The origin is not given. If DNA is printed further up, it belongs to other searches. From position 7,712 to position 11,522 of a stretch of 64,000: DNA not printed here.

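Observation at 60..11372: Translationally coupled operon of DUF499 ATPase, small ORF, DUF1156 N6-adenine methylase, PLD+SNF2 helicase and DUF3427: a BREX/DISARM-like methylation-based defence module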

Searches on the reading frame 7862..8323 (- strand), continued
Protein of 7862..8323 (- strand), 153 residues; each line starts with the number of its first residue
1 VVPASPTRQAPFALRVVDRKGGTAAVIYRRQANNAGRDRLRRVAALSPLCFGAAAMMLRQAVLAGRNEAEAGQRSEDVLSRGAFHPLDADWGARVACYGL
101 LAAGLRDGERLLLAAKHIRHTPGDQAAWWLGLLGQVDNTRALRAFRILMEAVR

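Call 77: search_protein_families(library=pfam, proteins=[L041:4373-5023:+, L050:7176-8816:+, L032:6889-7635:+, L045:11781-12539:+, L045:11095-11784:+, L031:4217-5425:+, L033:6264-7523:+, L069:11177-13474:+, L064:10428-11564:+, L073:5192-6286:+], max_evalue=0.01)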
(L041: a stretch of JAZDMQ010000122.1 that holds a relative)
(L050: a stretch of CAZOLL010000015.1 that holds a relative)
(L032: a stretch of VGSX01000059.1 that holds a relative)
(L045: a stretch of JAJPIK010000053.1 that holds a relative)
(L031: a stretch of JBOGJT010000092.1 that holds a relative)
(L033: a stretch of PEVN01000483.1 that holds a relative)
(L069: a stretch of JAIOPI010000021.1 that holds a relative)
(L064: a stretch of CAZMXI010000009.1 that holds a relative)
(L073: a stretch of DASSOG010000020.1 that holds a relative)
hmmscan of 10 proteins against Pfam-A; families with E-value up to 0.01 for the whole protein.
L041:4373-5023:+ (216 aa): 1 family
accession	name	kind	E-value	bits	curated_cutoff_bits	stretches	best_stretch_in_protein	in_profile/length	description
PF01936.24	NYN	-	1.1e-10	42.7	24.2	1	10-154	2-114/145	NYN domain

L050:7176-8816:+ (546 aa): 4 families
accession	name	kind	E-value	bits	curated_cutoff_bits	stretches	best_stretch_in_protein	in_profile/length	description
PF13749.12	HATPase_c_4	-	9.8e-13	48.4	26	1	298-381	4-89/89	Putative ATP-dependent DNA helicase recG C-terminal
PF04326.19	SLFN_AlbA_2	-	2.7e-11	44.4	25.3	1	14-127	1-117/118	Schlafen, AlbA_2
PF12802.13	MarR_2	-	0.00045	20.8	27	1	486-534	7-57/61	MarR family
PF09107.17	SelB-wing_3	-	0.0017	18.3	23.2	1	495-534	6-45/47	Elongation factor SelB, winged helix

L032:6889-7635:+ (248 aa): 1 family
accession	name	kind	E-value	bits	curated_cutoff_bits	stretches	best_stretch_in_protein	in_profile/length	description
PF12686.12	DUF3800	-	1.2e-17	65.4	21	1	4-211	2-149/149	Protein of unknown function (DUF3800)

L045:11781-12539:+ (252 aa): 0 families

L045:11095-11784:+ (229 aa): 9 families
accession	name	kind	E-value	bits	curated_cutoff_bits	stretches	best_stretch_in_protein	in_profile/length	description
PF01381.28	HTH_3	-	9.2e-10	38.9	23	1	44-93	1-49/55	Helix-turn-helix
PF13560.12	HTH_31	-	1.2e-07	32.4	27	1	42-94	4-56/64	Helix-turn-helix domain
PF13744.12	HTH_37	-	3.8e-05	23.9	27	1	39-78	18-57/80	Helix-turn-helix domain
PF12844.13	HTH_19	-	0.00031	21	30.2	1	42-75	2-35/64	Helix-turn-helix domain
PF12802.13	MarR_2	-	0.0039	17.8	27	1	42-77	9-45/61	MarR family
PF13412.12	HTH_24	-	0.0066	16.4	21.9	0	42-71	7-36/48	Winged helix-turn-helix DNA-binding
PF01047.28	MarR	-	0.0083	16.4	24.6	0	41-85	6-50/59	MarR family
PF04545.22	Sigma70_r4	-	0.0086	16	24.1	0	47-74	15-42/50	Sigma-70, region 4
PF13413.12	HTH_25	-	0.0091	16.2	24.6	0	44-75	2-33/62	Helix-turn-helix domain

L031:4217-5425:+ (402 aa): 2 families
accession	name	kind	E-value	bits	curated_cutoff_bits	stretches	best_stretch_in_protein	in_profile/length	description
PF06114.19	Peptidase_M78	-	1.9e-16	60.4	22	1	207-313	26-122/123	IrrE N-terminal-like domain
PF20573.4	DUF6782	-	0.0062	16.2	27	1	176-244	36-102/241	Putative metallopeptidase family (DUF6782)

L033:6264-7523:+ (419 aa): 5 families
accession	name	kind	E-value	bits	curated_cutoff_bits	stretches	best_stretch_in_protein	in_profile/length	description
PF13304.12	AAA_21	-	2.6e-26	93.8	27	2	298-370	229-303/304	AAA domain, putative AbiEii toxin, Type IV TA system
PF13175.12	AAA_15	-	2.5e-13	50.8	32.1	2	1-44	1-47/374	AAA ATPase domain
PF02463.25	SMC_N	-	2.9e-07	30.6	40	1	1-57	1-57/220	RecF/RecN/SMC N terminal domain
PF11398.14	DUF2813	-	0.0002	21.3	21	0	326-377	282-332/372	Protein of unknown function (DUF2813)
PF13555.12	AAA_29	-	0.0034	17.5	27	1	24-43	25-44/61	P-loop containing region of AAA domain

L069:11177-13474:+ (765 aa): 2 families
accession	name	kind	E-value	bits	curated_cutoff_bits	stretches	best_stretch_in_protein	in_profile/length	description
PF00145.23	DNA_methylase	-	1.5e-46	159.7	22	1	415-748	2-322/324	C-5 cytosine-specific DNA methylase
PF02475.24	TRM5-TYW2_MTfase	-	0.0079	16.6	28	0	411-482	35-106/164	TRM5/TYW2 methyltransferase domain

L064:10428-11564:+ (378 aa): 1 family
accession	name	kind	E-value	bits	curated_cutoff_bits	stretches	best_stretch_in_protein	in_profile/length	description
PF13289.12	SIR2_2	-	9.3e-08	32.7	24.5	1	154-336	2-134/141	SIR2-like domain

L073:5192-6286:+ (364 aa): 1 family
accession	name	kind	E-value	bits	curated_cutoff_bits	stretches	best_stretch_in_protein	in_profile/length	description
PF22560.2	GMT-wHTH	-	4.9e-09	37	27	1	270-333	1-70/82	GMT-like wHTH domain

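Call 78: fold_search(model_id=the predicted structure, library=viral)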
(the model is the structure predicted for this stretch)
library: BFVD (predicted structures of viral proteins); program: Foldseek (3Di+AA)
matches with E <= 10: 905; with E <= 0.001: 0
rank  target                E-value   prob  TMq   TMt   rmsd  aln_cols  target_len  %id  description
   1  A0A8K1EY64            1.4e-01  0.21  0.25  0.10  16.2       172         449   15  (no name in the UniProt tables at hand)
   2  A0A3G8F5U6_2          2.7e-01  0.13  0.19  0.06  16.5       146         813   10  (no name in the UniProt tables at hand)
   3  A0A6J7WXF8            2.7e-01  0.06  0.16  0.14  20.8       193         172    9  Uncharacterized protein [uncultured Caudovirales phage]
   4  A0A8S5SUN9            3.9e-01  0.13  0.23  0.23  16.1       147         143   11  Uncharacterized protein [Siphoviridae sp. ctqPo10]
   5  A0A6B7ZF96            4.4e-01  0.06  0.13  0.12  10.7        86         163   13  Uncharacterized protein [Klebsiella phage N1M2]
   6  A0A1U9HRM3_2          4.6e-01  0.12  0.19  0.04  14.5       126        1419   10  (no name in the UniProt tables at hand)
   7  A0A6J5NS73            4.9e-01  0.14  0.17  0.15   7.5        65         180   23  Uncharacterized protein [uncultured Caudovirales phage]
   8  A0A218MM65            5.5e-01  0.35  0.22  0.37   7.4        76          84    9  Uncharacterized protein [uncultured virus]
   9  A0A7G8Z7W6            5.5e-01  0.07  0.19  0.13  17.6       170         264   13  (no name in the UniProt tables at hand)
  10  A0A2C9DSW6            5.8e-01  0.72  0.21  0.12   4.2        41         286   15  Uncharacterized protein [Eastern grey kangaroopox virus]
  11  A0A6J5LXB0            5.8e-01  0.33  0.14  0.25   9.1        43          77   19  Uncharacterized protein [uncultured Caudovirales phage]
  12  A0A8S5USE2            5.8e-01  0.11  0.22  0.16  15.6       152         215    6  Uncharacterized protein [Myoviridae sp. ctijX18]
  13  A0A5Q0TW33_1          5.8e-01  0.05  0.15  0.04  18.9       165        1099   14  Uncharacterized protein [Rinkaby virus]
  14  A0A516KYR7            6.5e-01  0.72  0.21  0.44   3.0        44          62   16  (no name in the UniProt tables at hand)
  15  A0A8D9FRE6            6.5e-01  0.06  0.19  0.12  18.2       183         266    8  Uncharacterized protein [uncultured marine phage]
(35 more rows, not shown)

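Call 81: find_related_loci(query=L001:18287-20461:-, collection=viral_contigs, flank=10000)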
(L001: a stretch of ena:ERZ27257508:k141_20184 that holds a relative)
Query L001:18287-20461:- (724 aa) in viral_contigs; peptide patterns used: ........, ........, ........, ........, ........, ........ (x = any residue, [..] = any of these).
6 stretches matched a pattern; 5 encode a relative of the query (tblastn E <= 1e-3); 4 distinct loci.
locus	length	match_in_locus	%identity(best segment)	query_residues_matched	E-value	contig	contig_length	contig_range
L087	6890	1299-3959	100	1-724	0e+0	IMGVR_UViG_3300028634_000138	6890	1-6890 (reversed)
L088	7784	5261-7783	100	1-678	0e+0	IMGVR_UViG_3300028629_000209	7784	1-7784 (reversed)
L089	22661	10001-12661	100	1-724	0e+0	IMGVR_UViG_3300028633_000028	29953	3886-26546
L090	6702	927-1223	25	570-661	2e-5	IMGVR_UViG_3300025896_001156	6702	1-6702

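Call 84: search_protein_families(library=phrogs, proteins=[L089:103-783:+, L089:799-1272:+, L089:1302-2165:+, L089:3624-4520:+, L089:4517-5029:+, L089:5446-6681:+, L089:6695-7687:+, L089:8174-12664:+], max_evalue=0.001)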
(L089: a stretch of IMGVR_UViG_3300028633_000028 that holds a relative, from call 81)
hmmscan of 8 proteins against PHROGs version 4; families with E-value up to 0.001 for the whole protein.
L089:103-783:+ (226 aa): 3 families
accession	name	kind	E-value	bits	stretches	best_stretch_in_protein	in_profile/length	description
phrog_10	-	head and packaging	3.8e-26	93.3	1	15-207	447-633/752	major head protein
phrog_617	-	head and packaging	9.8e-13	48.8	1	2-172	417-577/626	major head protein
phrog_15928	-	head and packaging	1.4e-05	26.1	1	55-176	26-145/185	major head protein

L089:799-1272:+ (157 aa): 0 families

L089:1302-2165:+ (287 aa): 0 families

L089:3624-4520:+ (298 aa): 1 family
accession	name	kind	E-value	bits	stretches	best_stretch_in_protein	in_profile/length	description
phrog_5938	-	connector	0.00013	23.2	0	217-294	35-110/111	head-tail connector protein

L089:4517-5029:+ (170 aa): 4 families
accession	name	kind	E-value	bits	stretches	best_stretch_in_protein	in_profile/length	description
phrog_5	-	connector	9.7e-19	69.1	1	1-158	87-203/239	tail completion or Neck1 protein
phrog_1929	-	connector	2.6e-05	25.5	1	37-92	35-88/109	head-tail connector protein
phrog_2325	-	tail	7.3e-05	23.8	1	39-91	44-97/132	minor tail protein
phrog_26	-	connector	0.00061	20.3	0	50-89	154-190/321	tail completion or Neck1 protein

L089:5446-6681:+ (411 aa): 1 family
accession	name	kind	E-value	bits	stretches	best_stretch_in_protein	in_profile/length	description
phrog_1574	-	unknown function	5.3e-06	27.3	1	242-381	81-231/240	-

L089:6695-7687:+ (330 aa): 0 families

L089:8174-12664:+ (1496 aa): 26 families (the best 25 are shown)
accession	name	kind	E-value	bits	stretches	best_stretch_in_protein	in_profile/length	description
phrog_5493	-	tail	2.4e-41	143.1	2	69-710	431-1048/1102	tail length tape measure protein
phrog_305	-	tail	1e-39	137.9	2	426-674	497-736/1001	tail length tape measure protein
phrog_58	-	tail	4.5e-38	132.3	2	23-695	379-1008/1544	tail length tape measure protein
phrog_1204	-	tail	9.4e-35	120.9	3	717-1436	907-1359/1483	tail protein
phrog_1272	-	tail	6.5e-31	108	3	166-604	483-864/1606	tail length tape measure protein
phrog_1686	-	tail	7.5e-25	88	2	582-691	1025-1135/1224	tail length tape measure protein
phrog_4372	-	tail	7.7e-24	84.3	2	416-688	1090-1358/1681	tail length tape measure protein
phrog_1535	-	tail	2.1e-22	80.2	2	260-685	708-1075/1152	tail length tape measure protein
phrog_5218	-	unknown function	1.4e-19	70.8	2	1368-1436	1344-1413/1599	-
phrog_4200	-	tail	3.8e-18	66.3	3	300-647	261-571/732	tail length tape measure protein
phrog_26805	-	unknown function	3.1e-16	59.9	1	409-674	311-590/697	-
phrog_32115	-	unknown function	6.5e-14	51.7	1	25-178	93-240/1310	-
phrog_167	-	tail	2.1e-13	49.9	1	55-648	345-996/1555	tail length tape measure protein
phrog_17020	-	unknown function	7.4e-13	49.4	1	471-646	32-202/353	-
phrog_25849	-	unknown function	7.7e-12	45.6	1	572-700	241-371/544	-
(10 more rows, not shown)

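Call 98: search_protein_representatives(alignment_id=A1)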
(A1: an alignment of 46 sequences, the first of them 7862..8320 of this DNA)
Query: 46 sequences, 151 profile positions. Proteins with E-value up to 0.001 (for the whole library): 100; up to 1e-10: 62; up to 1e-30: 20. The best 100 are listed.
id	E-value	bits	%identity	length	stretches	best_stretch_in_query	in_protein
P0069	2.0e-68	245.4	-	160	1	3-151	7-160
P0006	9.5e-67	239.9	-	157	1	2-151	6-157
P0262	1.1e-65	236.5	-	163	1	3-151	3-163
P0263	2.2e-52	193.3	-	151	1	2-151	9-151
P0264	8.5e-48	178.4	-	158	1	3-151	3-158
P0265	3.5e-47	176.4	-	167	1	3-150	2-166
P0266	8.4e-42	158.9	-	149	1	6-151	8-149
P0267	5.4e-41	156.3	-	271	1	2-118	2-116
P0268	2.0e-40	154.4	-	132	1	29-151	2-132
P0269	1.3e-39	151.8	-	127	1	3-132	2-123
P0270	2.3e-39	151.0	-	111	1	38-151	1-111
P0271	4.5e-37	143.6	-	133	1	65-151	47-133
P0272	3.9e-36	140.6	-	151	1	3-151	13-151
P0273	6.2e-36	139.9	-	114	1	34-151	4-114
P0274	2.3e-35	138.0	-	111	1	54-151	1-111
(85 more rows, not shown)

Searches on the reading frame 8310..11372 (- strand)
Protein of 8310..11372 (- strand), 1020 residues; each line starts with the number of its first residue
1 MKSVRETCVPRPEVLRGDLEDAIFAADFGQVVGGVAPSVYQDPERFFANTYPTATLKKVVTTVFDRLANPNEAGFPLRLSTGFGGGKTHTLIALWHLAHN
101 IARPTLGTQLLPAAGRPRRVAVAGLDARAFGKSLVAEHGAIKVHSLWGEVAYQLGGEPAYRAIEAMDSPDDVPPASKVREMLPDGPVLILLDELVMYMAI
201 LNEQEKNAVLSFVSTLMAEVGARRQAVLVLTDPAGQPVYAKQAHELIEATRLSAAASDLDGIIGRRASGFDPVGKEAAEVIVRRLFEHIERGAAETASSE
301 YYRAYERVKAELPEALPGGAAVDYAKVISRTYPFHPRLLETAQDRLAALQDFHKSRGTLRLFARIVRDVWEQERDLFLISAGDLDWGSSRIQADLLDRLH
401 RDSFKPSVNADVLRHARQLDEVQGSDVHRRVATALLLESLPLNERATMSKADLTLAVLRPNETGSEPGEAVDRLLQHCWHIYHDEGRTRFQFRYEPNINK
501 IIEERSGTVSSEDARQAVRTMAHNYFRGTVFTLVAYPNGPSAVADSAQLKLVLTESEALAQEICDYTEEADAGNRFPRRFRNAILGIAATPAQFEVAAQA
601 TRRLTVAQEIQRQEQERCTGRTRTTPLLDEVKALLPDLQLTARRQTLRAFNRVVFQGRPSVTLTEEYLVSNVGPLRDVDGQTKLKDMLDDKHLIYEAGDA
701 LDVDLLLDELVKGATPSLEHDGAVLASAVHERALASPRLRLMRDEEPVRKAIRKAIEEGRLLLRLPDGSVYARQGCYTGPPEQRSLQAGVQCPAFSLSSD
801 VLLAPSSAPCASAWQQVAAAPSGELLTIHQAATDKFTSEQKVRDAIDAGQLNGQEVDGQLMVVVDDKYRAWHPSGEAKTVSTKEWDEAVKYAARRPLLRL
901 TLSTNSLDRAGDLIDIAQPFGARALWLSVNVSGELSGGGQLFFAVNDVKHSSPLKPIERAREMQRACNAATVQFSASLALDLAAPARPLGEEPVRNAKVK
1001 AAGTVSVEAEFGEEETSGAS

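Call 3: search_protein_families(library=pfam, proteins=[window:8310-11372:-], max_evalue=0.01)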
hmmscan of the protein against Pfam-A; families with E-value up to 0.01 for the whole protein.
window:8310-11372:- (1020 aa): 1 family
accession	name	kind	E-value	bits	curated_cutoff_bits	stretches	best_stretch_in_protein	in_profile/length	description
PF04465.17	DUF499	-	4.1e-26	91.5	23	1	137-514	44-430/1024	Protein of unknown function (DUF499)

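Call 4: search_protein_families(library=padloc, proteins=[window:8310-11372:-], max_evalue=0.01)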
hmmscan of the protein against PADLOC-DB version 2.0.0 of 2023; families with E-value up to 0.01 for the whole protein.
window:8310-11372:- (1020 aa): 2 families
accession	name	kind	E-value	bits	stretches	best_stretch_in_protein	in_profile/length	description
PDLC00662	HmaC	-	7.4e-74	247.5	1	1-606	3-625/941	AAA+ ATPase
PDLC02192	DUF499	-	1.7e-36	123.5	1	1-526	1-506/1022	-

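Call 6: search_protein_families(library=ncbifam, proteins=[window:8310-11372:-], max_evalue=0.01)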
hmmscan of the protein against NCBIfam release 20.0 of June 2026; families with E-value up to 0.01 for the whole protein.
window:8310-11372:- (1020 aa): 1 family
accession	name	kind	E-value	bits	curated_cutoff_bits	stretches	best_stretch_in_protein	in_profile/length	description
NF042962.1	DUF499_antiphage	equivalog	5.6e-46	157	1200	1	2-526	1-506/1025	anti-phage-associated DUF499 domain-containing protein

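Call 75: list_cluster_members(proteins=[window:8310-11372:-, window:60-1193:-, window:45167-46609:+])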
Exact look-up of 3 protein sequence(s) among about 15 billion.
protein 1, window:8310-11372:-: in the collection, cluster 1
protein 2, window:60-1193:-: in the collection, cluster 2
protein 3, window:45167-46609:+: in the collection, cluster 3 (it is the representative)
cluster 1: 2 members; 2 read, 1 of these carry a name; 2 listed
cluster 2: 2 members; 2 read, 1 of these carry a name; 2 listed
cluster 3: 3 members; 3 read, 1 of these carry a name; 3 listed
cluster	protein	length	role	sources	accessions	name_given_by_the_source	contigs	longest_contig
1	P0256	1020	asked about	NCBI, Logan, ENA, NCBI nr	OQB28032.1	MAG: hypothetical protein BWY10_00836 [Chloroflexi bacterium ADurb.Bin180]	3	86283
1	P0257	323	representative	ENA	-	-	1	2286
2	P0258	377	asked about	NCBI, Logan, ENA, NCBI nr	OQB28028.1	MAG: hypothetical protein BWY10_00832 [Chloroflexi bacterium ADurb.Bin180]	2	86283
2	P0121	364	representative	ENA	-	-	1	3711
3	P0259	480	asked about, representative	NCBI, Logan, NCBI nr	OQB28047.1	MAG: putative ABC transporter-binding protein precursor [Chloroflexi bacterium ...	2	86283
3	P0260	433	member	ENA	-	-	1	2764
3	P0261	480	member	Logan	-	-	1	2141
